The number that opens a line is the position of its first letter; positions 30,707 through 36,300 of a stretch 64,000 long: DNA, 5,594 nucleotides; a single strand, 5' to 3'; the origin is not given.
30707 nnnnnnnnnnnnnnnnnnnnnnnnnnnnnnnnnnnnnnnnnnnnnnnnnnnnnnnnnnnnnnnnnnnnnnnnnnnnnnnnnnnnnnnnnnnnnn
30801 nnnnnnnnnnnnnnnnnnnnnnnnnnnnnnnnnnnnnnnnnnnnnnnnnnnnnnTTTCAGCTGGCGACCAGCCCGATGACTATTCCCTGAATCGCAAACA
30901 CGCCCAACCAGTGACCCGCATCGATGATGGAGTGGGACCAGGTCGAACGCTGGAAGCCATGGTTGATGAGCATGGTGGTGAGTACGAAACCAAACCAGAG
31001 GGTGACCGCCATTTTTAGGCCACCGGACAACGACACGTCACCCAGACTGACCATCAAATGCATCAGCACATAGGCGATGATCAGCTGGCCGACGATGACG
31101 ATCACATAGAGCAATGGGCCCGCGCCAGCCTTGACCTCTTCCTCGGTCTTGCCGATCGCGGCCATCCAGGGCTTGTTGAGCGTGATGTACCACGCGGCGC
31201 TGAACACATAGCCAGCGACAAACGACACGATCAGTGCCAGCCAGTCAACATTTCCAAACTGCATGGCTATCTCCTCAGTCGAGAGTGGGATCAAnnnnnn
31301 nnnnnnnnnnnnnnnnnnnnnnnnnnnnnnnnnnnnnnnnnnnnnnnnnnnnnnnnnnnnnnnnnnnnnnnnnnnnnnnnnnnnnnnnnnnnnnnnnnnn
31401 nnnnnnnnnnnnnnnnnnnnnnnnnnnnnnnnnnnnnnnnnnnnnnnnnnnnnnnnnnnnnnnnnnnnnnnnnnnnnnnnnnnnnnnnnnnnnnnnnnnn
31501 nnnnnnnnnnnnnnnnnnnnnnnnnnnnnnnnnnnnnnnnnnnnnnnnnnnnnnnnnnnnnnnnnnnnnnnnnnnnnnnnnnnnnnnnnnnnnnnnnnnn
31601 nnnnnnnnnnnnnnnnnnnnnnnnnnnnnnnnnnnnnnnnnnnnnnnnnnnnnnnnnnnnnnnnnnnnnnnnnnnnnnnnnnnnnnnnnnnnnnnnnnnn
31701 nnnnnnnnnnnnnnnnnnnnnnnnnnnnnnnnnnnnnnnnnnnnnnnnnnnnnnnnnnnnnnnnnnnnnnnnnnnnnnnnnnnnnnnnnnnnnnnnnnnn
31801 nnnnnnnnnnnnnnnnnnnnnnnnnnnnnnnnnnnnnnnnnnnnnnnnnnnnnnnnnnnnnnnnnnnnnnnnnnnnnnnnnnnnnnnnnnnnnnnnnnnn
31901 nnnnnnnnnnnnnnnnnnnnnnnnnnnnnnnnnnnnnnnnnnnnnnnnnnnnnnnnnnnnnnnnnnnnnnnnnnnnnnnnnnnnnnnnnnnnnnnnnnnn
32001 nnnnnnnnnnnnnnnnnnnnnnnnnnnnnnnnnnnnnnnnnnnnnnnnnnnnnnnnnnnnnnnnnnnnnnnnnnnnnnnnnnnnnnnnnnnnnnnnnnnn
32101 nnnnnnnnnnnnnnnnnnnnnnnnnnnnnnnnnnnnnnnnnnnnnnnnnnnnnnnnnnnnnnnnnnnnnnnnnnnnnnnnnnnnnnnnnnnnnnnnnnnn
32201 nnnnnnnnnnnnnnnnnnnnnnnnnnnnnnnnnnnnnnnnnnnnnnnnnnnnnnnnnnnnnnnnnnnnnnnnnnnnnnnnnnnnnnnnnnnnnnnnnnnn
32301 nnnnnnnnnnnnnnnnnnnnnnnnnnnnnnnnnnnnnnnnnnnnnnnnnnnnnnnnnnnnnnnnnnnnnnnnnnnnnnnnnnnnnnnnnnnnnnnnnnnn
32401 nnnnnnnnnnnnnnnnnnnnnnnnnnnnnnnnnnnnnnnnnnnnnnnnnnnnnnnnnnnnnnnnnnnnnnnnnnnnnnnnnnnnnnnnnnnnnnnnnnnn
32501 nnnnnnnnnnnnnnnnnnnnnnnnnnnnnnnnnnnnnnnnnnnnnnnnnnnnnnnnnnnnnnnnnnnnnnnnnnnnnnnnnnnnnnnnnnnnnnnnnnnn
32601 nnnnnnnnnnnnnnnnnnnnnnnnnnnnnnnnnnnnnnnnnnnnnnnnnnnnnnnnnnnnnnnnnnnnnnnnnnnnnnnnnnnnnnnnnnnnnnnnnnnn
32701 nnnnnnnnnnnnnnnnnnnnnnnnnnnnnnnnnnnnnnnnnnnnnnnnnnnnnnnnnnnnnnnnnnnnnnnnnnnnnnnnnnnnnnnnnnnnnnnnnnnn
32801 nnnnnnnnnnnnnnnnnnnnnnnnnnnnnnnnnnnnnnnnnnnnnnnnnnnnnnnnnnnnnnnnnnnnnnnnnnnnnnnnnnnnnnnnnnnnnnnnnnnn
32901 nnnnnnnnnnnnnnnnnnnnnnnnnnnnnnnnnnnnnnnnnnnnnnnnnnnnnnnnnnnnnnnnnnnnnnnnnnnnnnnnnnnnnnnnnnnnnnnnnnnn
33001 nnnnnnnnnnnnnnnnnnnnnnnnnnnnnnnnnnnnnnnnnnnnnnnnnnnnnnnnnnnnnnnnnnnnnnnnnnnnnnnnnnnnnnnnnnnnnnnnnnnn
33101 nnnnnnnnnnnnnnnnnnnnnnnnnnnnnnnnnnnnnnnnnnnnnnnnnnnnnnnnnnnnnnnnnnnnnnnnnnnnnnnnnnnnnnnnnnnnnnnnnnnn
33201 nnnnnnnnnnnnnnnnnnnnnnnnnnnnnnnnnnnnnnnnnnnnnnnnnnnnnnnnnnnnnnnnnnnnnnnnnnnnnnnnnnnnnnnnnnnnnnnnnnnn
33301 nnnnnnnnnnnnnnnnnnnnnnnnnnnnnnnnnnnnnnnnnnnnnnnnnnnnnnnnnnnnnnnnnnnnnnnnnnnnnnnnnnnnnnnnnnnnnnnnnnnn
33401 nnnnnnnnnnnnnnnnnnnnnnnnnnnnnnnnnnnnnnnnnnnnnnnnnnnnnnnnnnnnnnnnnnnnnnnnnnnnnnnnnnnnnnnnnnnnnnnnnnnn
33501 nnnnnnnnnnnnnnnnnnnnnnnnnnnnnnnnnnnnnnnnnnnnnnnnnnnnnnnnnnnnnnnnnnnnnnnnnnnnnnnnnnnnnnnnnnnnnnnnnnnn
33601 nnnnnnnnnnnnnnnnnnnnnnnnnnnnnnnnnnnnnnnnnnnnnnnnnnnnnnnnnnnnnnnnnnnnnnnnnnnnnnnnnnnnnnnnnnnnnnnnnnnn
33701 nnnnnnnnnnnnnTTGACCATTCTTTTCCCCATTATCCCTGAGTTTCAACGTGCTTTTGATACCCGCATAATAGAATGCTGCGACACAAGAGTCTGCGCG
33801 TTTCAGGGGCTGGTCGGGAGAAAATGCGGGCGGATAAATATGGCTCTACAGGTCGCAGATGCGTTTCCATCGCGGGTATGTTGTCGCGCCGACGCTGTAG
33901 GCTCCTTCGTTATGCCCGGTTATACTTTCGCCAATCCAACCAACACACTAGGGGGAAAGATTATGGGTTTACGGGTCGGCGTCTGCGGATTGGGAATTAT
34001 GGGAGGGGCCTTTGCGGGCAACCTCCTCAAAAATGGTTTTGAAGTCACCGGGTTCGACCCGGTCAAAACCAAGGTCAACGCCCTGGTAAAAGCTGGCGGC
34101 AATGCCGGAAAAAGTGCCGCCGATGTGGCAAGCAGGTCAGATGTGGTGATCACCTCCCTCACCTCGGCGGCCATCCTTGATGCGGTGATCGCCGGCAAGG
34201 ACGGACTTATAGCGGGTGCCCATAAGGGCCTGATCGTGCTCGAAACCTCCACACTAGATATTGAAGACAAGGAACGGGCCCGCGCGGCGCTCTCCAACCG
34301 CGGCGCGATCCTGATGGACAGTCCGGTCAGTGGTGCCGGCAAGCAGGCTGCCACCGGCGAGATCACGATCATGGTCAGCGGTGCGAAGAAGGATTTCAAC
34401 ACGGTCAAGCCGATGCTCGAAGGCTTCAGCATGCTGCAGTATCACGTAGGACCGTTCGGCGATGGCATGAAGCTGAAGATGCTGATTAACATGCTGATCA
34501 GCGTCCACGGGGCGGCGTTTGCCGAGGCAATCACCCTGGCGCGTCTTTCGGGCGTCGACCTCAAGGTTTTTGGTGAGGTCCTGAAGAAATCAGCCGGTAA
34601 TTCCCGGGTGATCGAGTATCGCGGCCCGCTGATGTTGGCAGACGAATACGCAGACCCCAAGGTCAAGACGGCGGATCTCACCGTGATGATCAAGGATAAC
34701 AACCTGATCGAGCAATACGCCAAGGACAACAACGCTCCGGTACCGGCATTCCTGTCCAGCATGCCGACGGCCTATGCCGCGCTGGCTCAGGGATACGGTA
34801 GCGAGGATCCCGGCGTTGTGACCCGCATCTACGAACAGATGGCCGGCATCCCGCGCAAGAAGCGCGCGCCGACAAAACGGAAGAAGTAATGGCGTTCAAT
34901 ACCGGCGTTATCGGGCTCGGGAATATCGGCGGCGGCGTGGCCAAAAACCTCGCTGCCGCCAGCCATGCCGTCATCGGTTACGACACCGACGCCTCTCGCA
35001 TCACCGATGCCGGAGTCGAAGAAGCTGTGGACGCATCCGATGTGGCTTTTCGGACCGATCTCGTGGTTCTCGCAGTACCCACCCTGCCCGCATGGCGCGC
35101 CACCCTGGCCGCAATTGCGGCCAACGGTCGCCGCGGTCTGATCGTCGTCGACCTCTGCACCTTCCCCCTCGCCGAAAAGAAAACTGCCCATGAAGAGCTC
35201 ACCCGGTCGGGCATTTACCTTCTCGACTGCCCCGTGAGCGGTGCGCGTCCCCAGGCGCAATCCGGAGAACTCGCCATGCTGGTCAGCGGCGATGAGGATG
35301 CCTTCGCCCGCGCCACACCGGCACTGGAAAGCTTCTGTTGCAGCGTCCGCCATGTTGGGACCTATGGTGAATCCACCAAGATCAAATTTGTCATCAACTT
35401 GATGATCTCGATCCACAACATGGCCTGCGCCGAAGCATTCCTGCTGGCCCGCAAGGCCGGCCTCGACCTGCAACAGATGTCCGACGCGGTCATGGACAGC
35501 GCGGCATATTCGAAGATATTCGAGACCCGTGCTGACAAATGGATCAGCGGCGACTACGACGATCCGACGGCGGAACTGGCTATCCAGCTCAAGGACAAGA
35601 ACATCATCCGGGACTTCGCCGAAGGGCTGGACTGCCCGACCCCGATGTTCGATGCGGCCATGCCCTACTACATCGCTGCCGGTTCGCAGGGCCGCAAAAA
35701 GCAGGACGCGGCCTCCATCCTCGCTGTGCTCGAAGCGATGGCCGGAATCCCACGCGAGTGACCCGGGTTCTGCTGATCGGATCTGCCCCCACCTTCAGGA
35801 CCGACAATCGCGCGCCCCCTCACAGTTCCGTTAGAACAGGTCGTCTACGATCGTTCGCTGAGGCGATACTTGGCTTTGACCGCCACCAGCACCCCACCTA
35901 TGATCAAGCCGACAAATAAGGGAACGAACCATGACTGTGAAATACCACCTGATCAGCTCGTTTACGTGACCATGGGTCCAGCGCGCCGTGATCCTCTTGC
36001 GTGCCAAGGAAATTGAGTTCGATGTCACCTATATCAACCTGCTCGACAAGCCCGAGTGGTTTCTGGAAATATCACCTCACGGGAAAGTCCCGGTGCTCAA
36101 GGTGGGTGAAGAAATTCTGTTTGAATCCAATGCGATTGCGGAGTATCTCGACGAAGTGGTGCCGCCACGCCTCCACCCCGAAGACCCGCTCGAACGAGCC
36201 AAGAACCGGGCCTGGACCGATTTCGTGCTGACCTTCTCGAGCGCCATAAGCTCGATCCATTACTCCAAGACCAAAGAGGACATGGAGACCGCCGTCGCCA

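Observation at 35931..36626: GST-omega-like gene with an in-frame UGA on the catalytic cysteine: selenoprotein candidate or a precisely placed nonsense mutation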

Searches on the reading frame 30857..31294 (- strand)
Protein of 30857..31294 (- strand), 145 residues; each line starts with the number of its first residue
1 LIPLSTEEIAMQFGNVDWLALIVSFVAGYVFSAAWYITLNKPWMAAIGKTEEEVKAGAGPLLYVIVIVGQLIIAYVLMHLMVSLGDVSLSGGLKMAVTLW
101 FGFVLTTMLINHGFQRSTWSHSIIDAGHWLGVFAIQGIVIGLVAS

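Call 39: search_protein_families(library=pfam, proteins=[window:30857-31294:-], max_evalue=0.00001)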
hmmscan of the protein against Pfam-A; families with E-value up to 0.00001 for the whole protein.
window:30857-31294:- (145 aa): 1 family
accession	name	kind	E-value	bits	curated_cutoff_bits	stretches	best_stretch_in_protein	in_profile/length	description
PF08570.15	DUF1761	-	1.8e-22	80.4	31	1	19-141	1-123/123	Protein of unknown function (DUF1761)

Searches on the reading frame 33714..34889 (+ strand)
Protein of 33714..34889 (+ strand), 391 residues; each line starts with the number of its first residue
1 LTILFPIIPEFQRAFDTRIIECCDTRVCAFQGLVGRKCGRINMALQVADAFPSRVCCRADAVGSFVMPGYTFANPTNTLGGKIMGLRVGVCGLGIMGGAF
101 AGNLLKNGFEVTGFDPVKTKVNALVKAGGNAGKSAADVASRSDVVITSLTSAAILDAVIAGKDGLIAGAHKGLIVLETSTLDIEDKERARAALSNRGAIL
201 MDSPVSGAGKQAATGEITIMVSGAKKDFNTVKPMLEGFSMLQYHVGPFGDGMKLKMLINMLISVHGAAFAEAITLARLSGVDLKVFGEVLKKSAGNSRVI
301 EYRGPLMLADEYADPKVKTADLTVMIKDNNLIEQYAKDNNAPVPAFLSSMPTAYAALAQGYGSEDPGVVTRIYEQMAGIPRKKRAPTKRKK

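Call 39: search_protein_families(library=pfam, proteins=[window:33714-34889:+], max_evalue=0.00001)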
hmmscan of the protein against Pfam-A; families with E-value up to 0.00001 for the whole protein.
window:33714-34889:+ (391 aa): 3 families
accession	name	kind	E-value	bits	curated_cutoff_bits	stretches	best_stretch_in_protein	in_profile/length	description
PF03446.21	NAD_binding_2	-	4.6e-38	131.2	21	1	87-243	1-157/161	NAD binding domain of 6-phosphogluconate dehydrogenase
PF14833.11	NAD_binding_11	-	1.7e-16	61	30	1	249-365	1-114/122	NAD-binding of NADP-dependent 3-hydroxyisobutyrate dehydrogenase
PF03807.23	F420_oxidored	-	8.1e-06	26.8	21.6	0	87-156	1-74/94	NADP oxidoreductase coenzyme F420-dependent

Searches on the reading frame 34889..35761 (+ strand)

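Call 39: search_protein_families(library=pfam, proteins=[window:34889-35761:+], max_evalue=0.00001)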
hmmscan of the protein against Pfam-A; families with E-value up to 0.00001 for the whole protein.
window:34889-35761:+ (290 aa): 4 families
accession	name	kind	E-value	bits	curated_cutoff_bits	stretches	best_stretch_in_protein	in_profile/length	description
PF03446.21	NAD_binding_2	-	3.8e-27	95.7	21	1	6-156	3-159/161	NAD binding domain of 6-phosphogluconate dehydrogenase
PF14833.11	NAD_binding_11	-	8.6e-23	81.3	30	1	160-280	1-121/122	NAD-binding of NADP-dependent 3-hydroxyisobutyrate dehydrogenase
PF02826.25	2-Hacid_dh_C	-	2.7e-07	30.6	25.1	1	5-71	39-107/178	D-isomer specific 2-hydroxyacid dehydrogenase, NAD binding domain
PF03807.23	F420_oxidored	-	3.5e-07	31.2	21.6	1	6-89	3-91/94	NADP oxidoreductase coenzyme F420-dependent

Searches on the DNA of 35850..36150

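Call 45: search_rna_families(source=window, start=35850, end=36150, threshold=evalue, max_evalue=10)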
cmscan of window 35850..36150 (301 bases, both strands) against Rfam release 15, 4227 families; matches with E-value up to 10: 1.
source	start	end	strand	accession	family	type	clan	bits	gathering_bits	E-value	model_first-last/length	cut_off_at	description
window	36026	36086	-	RF00533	snoMe18S-Gm1358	Gene; snRNA; snoRNA; CD-box;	-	16.9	50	1.5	1-79/79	no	Small nucleolar RNA Me18S-Gm1358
